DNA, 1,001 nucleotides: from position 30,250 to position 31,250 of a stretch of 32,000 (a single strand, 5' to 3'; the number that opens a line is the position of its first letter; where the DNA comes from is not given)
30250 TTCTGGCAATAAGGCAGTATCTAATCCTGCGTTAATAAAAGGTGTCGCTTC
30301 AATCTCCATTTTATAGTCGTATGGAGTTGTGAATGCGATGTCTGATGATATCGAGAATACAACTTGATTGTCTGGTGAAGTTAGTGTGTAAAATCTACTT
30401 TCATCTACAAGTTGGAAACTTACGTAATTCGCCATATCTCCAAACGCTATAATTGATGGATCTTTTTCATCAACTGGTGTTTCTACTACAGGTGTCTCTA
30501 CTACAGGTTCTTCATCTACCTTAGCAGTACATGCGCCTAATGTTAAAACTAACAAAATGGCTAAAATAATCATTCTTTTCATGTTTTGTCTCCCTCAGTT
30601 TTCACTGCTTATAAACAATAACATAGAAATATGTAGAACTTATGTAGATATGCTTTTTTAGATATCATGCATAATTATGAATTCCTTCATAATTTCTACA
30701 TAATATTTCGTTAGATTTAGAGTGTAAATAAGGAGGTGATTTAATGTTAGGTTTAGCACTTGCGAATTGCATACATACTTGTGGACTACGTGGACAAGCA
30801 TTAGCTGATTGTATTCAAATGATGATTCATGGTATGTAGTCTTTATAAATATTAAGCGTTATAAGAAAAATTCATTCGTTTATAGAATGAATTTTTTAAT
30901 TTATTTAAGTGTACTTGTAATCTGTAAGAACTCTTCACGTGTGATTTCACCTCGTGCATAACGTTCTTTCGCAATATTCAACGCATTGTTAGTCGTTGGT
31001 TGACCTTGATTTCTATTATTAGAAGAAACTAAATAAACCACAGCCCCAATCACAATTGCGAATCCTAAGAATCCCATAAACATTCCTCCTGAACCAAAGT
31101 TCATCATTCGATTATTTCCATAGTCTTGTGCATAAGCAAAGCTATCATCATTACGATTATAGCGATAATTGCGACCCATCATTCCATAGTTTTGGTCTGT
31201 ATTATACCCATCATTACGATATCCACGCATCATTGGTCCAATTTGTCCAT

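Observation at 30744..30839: Unannotated 31-codon gene encoding a Cys/His/Met peptide with its own promoter box, strong SD and terminator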

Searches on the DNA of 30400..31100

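Call 52: search_rna_families(source=window, start=30400, end=31100, threshold=evalue, max_evalue=1)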
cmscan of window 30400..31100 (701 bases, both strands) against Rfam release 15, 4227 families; matches with E-value up to 1: 2.
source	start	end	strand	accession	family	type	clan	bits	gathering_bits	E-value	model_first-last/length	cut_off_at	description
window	30807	30888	-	RF00532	snoMe18S-Um1356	Gene; snRNA; snoRNA; CD-box;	CL00054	23.2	50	0.8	1-86/86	no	Small nucleolar RNA Me18S-Um1356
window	30538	30640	-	RF01632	ceN42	Gene; snRNA; snoRNA; HACA-box;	-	22.9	42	0.19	1-130/130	no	Caenorhabditis snoRNA ceN42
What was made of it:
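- On Known RNA families: Only two chance-level snoRNA matches (E = 0.2-0.8) in 30400-31100 (call 52).
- There is no Rfam hit (call 52).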
